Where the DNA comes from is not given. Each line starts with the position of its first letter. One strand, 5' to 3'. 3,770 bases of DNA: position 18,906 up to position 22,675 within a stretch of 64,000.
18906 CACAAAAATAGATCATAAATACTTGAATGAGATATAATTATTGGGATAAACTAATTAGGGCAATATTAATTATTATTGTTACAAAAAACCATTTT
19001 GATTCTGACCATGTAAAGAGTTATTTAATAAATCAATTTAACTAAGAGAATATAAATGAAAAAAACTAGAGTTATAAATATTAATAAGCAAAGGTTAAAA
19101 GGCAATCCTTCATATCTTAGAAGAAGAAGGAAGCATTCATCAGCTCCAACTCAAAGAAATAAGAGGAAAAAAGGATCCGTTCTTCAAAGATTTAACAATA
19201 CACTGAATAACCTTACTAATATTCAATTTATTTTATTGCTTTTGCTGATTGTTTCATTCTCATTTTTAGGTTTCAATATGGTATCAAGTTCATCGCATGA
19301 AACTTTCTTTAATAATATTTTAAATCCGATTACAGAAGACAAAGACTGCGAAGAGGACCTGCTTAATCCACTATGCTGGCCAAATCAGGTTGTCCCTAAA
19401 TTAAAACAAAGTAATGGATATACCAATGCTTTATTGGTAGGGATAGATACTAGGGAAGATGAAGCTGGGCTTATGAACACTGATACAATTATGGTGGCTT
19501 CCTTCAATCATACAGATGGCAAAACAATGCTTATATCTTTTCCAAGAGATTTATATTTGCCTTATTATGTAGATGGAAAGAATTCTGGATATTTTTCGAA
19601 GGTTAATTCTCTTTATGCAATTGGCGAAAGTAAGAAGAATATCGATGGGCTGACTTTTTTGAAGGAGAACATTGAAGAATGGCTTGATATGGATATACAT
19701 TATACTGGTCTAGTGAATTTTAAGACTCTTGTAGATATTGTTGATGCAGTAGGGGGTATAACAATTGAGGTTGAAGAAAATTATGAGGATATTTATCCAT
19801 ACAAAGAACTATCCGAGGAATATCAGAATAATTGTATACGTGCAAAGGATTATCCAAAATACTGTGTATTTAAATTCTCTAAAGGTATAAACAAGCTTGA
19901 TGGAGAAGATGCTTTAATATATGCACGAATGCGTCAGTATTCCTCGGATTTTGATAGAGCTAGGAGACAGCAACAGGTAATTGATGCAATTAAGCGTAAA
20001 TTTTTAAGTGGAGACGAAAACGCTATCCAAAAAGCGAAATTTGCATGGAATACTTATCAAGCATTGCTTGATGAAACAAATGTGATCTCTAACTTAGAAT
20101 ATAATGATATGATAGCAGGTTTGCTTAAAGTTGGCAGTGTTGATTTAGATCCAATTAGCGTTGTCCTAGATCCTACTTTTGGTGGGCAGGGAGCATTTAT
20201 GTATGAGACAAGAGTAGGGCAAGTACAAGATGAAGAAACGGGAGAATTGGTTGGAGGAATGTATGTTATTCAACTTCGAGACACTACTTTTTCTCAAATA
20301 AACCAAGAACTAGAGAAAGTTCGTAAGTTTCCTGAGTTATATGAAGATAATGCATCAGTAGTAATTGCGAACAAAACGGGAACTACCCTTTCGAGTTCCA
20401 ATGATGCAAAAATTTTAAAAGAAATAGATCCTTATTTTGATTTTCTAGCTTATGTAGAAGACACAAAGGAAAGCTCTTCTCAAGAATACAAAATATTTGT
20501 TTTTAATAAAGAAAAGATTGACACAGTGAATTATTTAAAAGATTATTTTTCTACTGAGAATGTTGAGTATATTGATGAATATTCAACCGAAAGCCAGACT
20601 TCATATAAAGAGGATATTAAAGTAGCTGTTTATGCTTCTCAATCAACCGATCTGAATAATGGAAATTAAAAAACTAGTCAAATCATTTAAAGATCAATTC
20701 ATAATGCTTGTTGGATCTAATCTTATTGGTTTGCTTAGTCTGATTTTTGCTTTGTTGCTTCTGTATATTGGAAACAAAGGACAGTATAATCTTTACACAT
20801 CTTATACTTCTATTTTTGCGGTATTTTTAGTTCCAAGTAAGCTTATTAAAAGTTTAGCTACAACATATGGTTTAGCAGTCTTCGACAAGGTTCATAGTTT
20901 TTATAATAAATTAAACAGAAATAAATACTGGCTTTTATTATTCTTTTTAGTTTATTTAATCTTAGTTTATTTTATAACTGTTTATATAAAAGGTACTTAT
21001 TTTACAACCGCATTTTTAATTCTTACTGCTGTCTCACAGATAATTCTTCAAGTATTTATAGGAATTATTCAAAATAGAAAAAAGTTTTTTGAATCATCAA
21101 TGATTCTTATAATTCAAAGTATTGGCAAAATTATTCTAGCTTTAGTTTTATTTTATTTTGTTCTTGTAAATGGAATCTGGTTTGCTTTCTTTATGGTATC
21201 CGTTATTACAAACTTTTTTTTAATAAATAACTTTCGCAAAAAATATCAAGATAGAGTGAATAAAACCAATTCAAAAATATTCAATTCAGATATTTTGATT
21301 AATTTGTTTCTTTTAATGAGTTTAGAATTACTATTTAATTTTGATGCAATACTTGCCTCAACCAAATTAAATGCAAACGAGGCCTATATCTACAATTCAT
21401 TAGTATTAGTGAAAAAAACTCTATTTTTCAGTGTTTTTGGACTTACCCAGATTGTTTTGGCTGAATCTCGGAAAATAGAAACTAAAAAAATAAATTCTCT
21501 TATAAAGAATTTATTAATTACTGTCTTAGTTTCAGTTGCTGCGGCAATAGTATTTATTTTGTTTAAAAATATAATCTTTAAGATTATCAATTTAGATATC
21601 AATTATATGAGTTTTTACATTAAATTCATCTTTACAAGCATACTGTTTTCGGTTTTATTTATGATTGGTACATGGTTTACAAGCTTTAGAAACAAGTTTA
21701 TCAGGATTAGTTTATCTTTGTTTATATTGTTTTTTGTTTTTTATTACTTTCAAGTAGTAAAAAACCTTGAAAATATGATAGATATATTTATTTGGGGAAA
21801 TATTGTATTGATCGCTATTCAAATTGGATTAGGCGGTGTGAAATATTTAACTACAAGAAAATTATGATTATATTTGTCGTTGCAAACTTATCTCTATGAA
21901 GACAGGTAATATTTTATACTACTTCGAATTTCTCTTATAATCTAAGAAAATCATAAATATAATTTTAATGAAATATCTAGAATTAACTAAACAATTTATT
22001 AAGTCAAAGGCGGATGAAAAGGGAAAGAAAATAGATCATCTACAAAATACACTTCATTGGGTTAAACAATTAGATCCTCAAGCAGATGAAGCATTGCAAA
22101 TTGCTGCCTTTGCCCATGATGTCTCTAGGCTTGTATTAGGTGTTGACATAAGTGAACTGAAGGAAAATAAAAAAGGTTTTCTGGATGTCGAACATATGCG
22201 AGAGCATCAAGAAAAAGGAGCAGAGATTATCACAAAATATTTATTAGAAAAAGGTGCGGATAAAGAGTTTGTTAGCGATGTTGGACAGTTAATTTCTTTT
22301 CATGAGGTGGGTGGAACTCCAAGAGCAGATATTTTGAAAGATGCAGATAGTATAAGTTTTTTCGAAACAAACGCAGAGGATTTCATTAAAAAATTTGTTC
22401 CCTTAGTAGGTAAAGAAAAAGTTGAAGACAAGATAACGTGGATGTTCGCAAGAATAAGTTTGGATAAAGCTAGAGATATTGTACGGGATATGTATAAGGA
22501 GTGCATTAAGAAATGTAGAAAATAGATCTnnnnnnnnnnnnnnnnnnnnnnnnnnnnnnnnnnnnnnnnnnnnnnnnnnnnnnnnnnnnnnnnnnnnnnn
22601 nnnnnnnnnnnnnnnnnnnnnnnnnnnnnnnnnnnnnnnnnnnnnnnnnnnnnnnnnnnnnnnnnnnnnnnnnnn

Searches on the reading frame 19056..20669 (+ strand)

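Call 66: search_protein_families(library=pfam, proteins=[window:19056-20669:+], max_evalue=0.0001)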
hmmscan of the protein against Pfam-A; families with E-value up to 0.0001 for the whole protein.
window:19056-20669:+ (537 aa): 1 family
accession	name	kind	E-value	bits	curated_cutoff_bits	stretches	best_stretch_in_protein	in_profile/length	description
PF03816.19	LytR_cpsA_psr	-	3.1e-29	102.5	24.6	1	141-316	1-148/150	LytR_cpsA_psr family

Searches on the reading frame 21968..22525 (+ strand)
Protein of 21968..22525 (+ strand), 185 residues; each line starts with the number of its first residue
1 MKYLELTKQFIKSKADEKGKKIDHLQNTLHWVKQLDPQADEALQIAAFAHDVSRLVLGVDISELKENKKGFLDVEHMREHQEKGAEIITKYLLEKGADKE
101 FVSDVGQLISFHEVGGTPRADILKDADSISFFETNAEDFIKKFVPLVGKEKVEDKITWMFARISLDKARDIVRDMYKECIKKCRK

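Call 66: search_protein_families(library=pfam, proteins=[window:21968-22525:+], max_evalue=0.0001)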
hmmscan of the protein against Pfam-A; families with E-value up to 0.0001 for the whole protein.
window:21968-22525:+ (185 aa): 2 families
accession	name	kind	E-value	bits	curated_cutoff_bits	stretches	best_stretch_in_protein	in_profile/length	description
PF13875.12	DUF4202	-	6.5e-17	62.4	35.1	1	15-174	22-172/183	Domain of unknown function (DUF4202)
PF01966.28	HD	-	8.7e-07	29.7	22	1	24-130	4-114/116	HD domain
